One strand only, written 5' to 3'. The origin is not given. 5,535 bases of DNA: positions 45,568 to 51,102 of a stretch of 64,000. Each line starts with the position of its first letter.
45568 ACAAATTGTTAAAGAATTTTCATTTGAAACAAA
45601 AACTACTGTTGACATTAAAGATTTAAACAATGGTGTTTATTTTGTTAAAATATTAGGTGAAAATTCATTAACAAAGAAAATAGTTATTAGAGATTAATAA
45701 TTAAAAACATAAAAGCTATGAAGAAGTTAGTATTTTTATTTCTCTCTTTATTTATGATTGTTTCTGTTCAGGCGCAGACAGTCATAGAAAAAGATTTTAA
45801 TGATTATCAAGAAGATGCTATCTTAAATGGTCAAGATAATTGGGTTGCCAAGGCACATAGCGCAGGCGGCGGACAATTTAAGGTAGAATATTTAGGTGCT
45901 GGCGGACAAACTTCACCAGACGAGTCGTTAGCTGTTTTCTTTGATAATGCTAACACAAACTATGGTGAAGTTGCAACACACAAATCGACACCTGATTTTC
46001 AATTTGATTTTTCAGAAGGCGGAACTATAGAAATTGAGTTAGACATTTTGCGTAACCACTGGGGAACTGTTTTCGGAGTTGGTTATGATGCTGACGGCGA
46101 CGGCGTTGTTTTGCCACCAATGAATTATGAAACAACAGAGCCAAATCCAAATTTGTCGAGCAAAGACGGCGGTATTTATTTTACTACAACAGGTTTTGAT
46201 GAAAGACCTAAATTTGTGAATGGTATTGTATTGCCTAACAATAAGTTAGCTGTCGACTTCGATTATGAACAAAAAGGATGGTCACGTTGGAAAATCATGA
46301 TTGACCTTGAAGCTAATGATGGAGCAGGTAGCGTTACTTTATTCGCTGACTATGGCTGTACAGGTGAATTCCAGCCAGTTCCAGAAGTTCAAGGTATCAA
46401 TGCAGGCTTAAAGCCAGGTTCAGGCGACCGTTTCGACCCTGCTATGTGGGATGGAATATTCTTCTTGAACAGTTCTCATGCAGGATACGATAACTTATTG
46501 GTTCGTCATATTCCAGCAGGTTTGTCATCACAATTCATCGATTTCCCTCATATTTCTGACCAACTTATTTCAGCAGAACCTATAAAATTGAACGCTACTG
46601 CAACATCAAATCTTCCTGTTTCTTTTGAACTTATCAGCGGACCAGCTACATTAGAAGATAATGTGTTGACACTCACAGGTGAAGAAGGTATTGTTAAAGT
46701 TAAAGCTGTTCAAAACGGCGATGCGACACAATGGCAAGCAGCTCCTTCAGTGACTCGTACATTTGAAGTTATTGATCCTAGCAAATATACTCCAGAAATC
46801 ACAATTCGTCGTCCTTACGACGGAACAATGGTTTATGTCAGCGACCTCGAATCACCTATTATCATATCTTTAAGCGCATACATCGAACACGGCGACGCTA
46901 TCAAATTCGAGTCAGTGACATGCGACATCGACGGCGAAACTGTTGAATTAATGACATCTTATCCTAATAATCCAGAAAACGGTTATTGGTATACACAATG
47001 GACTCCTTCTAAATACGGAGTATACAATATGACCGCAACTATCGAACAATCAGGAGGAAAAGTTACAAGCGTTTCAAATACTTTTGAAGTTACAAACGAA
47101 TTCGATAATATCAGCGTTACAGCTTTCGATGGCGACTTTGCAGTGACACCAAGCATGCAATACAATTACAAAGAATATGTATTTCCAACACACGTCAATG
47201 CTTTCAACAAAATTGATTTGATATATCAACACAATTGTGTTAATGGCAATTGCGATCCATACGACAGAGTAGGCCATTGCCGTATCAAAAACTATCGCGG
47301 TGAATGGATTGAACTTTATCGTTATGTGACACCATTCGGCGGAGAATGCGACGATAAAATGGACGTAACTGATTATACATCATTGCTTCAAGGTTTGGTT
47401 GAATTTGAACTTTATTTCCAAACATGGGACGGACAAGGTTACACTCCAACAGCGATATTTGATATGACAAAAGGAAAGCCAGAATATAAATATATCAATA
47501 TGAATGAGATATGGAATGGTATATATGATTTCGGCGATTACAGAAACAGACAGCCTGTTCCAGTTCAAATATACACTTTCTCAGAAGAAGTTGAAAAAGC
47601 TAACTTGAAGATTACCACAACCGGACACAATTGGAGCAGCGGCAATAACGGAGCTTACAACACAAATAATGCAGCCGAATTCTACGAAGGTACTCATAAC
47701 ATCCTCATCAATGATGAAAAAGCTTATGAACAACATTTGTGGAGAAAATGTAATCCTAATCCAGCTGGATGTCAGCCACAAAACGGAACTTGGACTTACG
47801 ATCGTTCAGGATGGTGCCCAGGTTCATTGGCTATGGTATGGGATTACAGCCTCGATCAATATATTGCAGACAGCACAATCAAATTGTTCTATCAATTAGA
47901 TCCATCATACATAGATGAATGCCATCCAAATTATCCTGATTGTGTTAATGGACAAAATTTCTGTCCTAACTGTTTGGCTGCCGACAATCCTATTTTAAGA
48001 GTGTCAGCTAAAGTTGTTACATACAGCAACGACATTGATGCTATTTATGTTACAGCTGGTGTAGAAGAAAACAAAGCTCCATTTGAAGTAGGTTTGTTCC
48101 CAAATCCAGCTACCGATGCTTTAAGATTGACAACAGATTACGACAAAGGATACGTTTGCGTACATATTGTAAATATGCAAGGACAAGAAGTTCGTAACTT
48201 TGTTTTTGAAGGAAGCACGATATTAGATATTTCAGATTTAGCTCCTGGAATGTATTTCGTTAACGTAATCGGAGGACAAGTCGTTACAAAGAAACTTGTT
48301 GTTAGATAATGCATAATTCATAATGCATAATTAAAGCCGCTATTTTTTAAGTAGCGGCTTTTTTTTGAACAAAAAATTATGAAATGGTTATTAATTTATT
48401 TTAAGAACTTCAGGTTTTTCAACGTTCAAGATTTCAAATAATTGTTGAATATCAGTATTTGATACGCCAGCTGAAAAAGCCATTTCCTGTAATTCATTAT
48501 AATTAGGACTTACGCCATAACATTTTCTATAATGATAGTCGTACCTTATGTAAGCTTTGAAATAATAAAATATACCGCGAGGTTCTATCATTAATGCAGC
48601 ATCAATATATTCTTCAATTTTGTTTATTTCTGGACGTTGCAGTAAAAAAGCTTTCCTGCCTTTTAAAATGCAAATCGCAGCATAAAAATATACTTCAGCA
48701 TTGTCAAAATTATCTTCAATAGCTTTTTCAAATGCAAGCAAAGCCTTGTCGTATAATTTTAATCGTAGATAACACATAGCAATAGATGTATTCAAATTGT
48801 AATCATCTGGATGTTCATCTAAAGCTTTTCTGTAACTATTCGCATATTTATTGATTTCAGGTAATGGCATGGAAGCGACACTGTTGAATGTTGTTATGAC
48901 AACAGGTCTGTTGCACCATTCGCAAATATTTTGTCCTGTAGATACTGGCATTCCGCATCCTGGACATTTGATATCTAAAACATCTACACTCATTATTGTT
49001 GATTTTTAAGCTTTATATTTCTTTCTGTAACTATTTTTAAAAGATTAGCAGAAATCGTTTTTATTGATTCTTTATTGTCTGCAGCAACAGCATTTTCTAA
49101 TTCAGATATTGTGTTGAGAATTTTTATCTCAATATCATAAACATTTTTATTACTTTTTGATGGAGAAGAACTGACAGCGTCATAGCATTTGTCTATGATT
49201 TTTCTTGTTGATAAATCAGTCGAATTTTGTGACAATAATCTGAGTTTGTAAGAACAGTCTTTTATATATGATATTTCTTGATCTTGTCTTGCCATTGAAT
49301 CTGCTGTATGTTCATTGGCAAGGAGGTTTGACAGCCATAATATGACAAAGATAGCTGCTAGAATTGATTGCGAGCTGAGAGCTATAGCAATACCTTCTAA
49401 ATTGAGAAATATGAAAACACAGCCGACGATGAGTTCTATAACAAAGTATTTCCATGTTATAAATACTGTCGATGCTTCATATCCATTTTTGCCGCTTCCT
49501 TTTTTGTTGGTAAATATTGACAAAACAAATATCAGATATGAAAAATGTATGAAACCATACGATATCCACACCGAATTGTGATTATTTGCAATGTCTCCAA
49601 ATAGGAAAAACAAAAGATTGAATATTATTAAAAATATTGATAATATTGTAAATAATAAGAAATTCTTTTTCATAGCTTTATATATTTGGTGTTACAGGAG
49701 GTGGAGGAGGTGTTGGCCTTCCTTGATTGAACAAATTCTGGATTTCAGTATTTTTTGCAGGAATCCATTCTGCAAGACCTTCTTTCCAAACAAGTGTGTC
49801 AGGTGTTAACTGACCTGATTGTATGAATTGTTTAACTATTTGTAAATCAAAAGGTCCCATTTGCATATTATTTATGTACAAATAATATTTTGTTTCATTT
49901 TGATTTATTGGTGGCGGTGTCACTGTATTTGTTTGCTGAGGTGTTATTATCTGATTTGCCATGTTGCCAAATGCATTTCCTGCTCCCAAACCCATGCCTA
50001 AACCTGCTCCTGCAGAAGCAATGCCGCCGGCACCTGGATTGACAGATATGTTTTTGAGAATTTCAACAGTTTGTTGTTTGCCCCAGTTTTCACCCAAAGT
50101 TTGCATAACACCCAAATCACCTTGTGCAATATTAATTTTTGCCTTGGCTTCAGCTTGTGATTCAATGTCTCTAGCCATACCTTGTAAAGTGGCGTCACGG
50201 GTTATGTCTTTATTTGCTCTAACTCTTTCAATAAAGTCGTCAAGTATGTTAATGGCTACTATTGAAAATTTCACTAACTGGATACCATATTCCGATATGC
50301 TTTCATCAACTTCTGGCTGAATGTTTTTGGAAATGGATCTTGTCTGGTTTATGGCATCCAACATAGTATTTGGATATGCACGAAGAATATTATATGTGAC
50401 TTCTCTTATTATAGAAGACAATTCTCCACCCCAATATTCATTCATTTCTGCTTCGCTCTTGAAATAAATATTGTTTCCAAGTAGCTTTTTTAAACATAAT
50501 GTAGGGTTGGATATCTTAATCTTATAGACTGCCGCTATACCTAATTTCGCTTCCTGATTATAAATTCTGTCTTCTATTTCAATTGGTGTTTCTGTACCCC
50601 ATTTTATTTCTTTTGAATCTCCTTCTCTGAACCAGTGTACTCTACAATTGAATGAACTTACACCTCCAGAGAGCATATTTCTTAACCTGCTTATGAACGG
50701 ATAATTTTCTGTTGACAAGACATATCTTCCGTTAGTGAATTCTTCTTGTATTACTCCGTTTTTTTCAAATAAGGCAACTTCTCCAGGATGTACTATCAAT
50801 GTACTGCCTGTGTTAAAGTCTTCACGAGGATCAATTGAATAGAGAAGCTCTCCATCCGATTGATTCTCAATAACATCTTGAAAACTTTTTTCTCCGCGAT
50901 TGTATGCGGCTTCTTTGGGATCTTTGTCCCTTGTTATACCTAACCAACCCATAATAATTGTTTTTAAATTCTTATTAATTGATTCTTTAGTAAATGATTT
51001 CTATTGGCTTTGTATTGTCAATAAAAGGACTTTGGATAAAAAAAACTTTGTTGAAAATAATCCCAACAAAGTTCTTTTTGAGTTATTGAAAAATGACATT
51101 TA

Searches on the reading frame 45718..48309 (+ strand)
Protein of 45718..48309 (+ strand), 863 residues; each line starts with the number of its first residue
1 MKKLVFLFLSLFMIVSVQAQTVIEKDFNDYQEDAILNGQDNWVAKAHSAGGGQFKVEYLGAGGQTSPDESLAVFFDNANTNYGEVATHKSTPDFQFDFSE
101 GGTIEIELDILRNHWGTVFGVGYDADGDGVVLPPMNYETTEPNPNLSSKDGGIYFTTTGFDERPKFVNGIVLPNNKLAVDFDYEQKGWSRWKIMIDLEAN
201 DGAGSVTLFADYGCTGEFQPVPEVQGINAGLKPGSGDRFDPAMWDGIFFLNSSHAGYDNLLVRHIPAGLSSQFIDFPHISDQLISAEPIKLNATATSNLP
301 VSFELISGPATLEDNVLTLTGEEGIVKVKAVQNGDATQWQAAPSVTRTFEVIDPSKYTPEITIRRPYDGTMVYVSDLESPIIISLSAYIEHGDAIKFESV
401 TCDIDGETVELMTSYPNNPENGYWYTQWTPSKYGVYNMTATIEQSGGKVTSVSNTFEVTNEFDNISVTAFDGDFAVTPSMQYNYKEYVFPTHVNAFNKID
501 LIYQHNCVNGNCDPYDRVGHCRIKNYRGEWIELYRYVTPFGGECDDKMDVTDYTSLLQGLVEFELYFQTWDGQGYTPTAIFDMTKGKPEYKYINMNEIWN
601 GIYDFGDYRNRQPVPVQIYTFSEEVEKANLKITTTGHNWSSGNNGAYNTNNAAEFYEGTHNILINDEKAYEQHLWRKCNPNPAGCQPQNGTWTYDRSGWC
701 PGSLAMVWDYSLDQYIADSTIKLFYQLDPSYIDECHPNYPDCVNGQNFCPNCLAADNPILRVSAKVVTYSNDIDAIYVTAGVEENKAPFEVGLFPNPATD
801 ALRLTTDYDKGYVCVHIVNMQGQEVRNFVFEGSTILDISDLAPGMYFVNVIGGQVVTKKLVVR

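Call 4: search_protein_families(library=pfam, proteins=[window:45718-48309:+], max_evalue=0.01)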
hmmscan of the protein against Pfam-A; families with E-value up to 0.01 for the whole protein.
window:45718-48309:+ (863 aa): 3 families
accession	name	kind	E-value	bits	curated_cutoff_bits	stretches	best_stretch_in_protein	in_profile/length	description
PF09113.15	N-glycanase_C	-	8e-13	48.8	25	1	610-718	7-112/140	Peptide-N-glycosidase F, C terminal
PF18962.6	Por_Secre_tail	-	1.2e-11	45.1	27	1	793-862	1-75/75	Secretion system C-terminal sorting domain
PF02369.22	Big_1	-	0.00068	20.1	34.9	0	391-456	29-92/93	Bacterial Ig-like domain (group 1)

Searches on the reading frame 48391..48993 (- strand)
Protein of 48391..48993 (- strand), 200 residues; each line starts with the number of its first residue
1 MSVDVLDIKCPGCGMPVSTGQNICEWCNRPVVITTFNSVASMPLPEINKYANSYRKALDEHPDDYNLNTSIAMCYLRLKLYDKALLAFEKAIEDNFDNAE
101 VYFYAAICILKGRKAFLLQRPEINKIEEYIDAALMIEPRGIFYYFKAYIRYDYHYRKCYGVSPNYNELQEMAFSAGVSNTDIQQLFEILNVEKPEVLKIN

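Call 4: search_protein_families(library=pfam, proteins=[window:48391-48993:-], max_evalue=0.01)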
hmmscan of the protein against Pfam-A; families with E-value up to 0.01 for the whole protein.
window:48391-48993:- (200 aa): 6 families
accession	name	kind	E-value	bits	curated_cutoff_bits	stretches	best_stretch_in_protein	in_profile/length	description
PF13431.12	TPR_17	-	6.3e-07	29.6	24.4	1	54-85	2-33/34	Tetratricopeptide repeat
PF14559.12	TPR_19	-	7.6e-06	26.6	25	1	52-102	12-62/68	Tetratricopeptide repeat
PF00515.34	TPR_1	-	8.5e-06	25.8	27.8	1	71-93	7-29/34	Tetratricopeptide repeat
PF13432.12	TPR_16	-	7.6e-05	23.5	32.7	1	51-95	17-60/65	Tetratricopeptide repeat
PF07719.23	TPR_2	-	0.00052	20.4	27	1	71-95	7-31/34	Tetratricopeptide repeat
PF13181.12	TPR_8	-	0.0025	18.3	25.7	1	68-93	4-29/34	Tetratricopeptide repeat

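Call 22: search_protein_families(library=padloc, proteins=[window:48391-48993:-], max_evalue=0.01)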
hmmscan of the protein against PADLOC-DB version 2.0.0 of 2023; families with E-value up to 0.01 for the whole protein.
window:48391-48993:- (200 aa): 0 families

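Call 23: search_protein_families(library=ncbifam, proteins=[window:48391-48993:-], max_evalue=0.01)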
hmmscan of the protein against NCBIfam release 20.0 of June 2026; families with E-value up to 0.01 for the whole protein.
window:48391-48993:- (200 aa): 8 families
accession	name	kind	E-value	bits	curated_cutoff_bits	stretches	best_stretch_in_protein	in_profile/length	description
NF040959.1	MamA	equivalog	1.4e-06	27.9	200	1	52-107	92-147/204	magnetosome protein MamA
TIGR02552.1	LcrH_SycD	equivalog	9.9e-06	25.3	104.8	1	65-111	52-98/136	SycD/LcrH family type III secretion system chaperone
NF041522.1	TPR_sll0314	equivalog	0.00043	19.6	225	1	64-113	179-229/275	Sll0314/Alr1548 family TPR repeat-containing protein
TIGR02917.1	PEP_TPR_lipo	equivalog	0.0015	16.5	312.2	1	55-102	760-807/899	XrtA/PEP-CTERM system TPR-repeat protein PrsT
NF053607.1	CHU_0125_OmpA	equivalog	0.0016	17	620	1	50-108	38-96/639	CHU_0125 family OmpA-like outer membrane integrity protein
TIGR02521.1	type_IV_pilW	equivalog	0.0025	17.4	154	1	55-101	55-101/234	type IV pilus biogenesis/stability protein PilW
TIGR00540.1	TPR_hemY_coli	hypoth_equivalog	0.0064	15.3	142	1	53-95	314-356/385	heme biosynthesis-associated TPR protein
NF007692.0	PRK10370.1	equivalog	0.007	16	306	1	56-108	72-122/206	heme lyase NrfEFG subunit NrfG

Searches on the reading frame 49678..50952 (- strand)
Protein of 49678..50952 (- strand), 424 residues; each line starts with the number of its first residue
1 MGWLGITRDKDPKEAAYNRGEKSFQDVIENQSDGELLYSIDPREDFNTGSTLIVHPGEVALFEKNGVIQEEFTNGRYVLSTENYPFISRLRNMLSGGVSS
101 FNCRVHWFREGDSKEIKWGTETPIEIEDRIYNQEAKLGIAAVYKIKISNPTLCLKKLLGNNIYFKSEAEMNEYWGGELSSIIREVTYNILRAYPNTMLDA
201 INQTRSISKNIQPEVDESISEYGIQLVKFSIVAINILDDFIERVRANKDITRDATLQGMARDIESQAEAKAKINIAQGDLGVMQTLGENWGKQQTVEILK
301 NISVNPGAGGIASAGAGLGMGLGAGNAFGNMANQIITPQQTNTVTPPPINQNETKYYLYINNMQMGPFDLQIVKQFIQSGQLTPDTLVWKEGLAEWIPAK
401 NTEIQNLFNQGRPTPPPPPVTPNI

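Call 4: search_protein_families(library=pfam, proteins=[window:49678-50952:-], max_evalue=0.01)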
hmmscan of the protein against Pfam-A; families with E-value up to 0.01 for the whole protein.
window:49678-50952:- (424 aa): 3 families
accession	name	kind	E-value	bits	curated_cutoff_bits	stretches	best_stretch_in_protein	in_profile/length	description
PF13421.11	Band_7_1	-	1.1e-23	84.4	24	1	46-240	11-199/211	SPFH domain-Band 7 family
PF14237.11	GYF_2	-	1.2e-16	60.6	25.8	1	356-401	1-46/50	GYF domain 2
PF01145.31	Band_7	-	1.3e-07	32.3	23.6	1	53-271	2-167/176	SPFH domain / Band 7 family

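Call 22: search_protein_families(library=padloc, proteins=[window:49678-50952:-], max_evalue=0.01)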
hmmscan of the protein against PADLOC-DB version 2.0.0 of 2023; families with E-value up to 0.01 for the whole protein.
window:49678-50952:- (424 aa): 0 families

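Call 23: search_protein_families(library=ncbifam, proteins=[window:49678-50952:-], max_evalue=0.01)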
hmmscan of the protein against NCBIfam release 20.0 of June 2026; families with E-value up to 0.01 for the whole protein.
window:49678-50952:- (424 aa): 2 families
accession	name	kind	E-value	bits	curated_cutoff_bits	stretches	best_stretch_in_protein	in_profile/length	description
NF033761.1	gliding_GltJ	equivalog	9.2e-11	41.5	450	1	350-418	144-210/671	adventurous gliding motility protein GltJ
TIGR01932.1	hflC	equivalog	0.0068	15.3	134.4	0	196-288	166-254/318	protease modulator HflC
